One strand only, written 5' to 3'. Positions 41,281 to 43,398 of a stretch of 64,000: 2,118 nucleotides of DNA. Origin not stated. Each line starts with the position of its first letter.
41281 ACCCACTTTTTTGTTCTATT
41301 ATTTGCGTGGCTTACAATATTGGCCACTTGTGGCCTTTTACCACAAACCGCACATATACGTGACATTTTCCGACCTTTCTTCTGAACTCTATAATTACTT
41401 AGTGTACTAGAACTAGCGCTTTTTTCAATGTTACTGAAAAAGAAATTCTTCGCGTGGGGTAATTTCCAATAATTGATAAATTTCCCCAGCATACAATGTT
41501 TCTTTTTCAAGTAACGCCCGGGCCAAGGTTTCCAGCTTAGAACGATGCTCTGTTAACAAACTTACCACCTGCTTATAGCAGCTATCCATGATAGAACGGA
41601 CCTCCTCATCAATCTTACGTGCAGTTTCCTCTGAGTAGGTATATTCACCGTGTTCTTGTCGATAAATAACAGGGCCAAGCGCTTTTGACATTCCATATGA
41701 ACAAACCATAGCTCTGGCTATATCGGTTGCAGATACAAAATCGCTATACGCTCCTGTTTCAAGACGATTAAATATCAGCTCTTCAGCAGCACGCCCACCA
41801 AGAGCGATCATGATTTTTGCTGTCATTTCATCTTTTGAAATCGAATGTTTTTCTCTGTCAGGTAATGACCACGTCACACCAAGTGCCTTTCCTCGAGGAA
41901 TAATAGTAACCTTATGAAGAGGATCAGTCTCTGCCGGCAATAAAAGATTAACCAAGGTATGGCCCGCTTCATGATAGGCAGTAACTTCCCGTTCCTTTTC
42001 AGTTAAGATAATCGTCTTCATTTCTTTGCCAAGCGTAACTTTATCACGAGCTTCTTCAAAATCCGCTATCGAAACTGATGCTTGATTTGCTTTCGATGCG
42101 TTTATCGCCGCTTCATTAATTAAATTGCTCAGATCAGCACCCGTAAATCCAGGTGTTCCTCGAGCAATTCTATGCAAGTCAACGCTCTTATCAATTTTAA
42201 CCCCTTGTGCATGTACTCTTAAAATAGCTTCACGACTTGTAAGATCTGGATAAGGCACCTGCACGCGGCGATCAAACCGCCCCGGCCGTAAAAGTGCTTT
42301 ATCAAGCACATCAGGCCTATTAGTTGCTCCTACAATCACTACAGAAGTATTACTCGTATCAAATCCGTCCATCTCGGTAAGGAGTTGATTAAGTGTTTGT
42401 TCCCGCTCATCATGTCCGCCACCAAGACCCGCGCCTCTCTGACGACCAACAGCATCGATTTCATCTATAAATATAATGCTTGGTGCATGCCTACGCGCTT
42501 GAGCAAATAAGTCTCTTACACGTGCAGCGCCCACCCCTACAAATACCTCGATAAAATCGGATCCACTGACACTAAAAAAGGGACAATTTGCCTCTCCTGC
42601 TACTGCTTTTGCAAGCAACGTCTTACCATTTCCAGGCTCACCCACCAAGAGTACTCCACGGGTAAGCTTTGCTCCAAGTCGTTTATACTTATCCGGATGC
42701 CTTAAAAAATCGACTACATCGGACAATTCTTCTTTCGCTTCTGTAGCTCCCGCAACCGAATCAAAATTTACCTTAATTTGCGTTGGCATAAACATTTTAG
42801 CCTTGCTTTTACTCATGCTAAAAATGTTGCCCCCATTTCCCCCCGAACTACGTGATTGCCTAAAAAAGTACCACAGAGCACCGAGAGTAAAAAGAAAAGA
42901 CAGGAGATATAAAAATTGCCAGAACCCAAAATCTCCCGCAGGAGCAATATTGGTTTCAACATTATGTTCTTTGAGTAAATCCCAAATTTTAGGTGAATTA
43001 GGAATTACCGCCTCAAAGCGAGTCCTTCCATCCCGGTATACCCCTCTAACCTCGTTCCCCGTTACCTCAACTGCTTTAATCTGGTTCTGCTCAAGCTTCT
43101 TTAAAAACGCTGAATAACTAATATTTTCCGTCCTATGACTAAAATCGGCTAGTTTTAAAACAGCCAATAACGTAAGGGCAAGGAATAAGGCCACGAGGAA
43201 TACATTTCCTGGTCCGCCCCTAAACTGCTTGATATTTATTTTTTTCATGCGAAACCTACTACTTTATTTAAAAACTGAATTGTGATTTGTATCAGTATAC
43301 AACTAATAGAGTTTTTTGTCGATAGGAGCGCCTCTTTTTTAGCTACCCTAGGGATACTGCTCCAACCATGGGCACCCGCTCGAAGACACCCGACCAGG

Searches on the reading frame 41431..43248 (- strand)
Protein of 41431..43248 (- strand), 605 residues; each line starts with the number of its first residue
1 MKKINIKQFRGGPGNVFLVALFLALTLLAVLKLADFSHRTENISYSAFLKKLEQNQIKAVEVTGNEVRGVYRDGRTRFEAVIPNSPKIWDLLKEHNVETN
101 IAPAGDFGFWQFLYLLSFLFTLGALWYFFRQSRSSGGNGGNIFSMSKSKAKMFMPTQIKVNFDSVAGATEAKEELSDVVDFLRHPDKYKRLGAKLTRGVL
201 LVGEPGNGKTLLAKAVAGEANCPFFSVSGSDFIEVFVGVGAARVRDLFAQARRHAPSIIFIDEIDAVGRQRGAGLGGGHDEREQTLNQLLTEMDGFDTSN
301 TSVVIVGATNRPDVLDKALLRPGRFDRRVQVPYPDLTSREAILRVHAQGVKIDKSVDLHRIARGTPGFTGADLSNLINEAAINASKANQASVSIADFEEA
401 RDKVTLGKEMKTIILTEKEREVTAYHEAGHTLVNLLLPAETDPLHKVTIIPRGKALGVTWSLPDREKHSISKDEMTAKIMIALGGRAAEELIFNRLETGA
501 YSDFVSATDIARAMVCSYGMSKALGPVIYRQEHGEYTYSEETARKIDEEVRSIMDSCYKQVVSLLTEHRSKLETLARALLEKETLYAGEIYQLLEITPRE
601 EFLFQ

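Call 40: search_protein_families(library=ncbifam, proteins=[window:41431-43248:-], max_evalue=1e-10)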
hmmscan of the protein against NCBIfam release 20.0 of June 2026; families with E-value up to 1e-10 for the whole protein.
window:41431-43248:- (605 aa): 10 families
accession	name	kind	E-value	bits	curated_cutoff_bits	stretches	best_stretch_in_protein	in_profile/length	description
TIGR01241.2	FtsH_fam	equivalog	8.9e-225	748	600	1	23-589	6-597/598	ATP-dependent zinc metalloprotease FtsH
NF008004.0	PRK10733.1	equivalog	2.8e-182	607.1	1008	1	19-594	7-593/644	ATP-dependent zinc metalloprotease FtsH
NF003069.1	PRK03992.1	subfamily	4.6e-86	289.3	500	1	152-408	120-376/379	proteasome-activating nucleotidase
TIGR01242.2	TIGR01242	subfamily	8.7e-81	271.7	500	1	155-408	106-359/362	proteasome-activating nucleotidase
NF047747.1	PrtsmActNtasePan2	equivalog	2.3e-68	231.2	700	1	152-405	140-393/397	proteasome-activating nucleotidase Pan2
TIGR01243.1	CDC48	subfamily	3.4e-68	230.6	802.65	1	159-405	449-693/733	CDC48 family AAA ATPase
NF047748.1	PrtsmActNtasePan1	equivalog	1.8e-65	221.5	750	1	156-409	141-394/405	proteasome-activating nucleotidase Pan1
NF041006.2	cell_div_CdvC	equivalog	1.6e-43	149.1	650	1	146-385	86-323/370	cell division protein CdvC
TIGR03689.1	pup_AAA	equivalog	1e-38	133.4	504.75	1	159-348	178-379/512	proteasome ATPase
NF042959.1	IteA_antiphage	equivalog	8.8e-31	107.4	510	1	165-401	94-321/367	anti-phage ATPase IteA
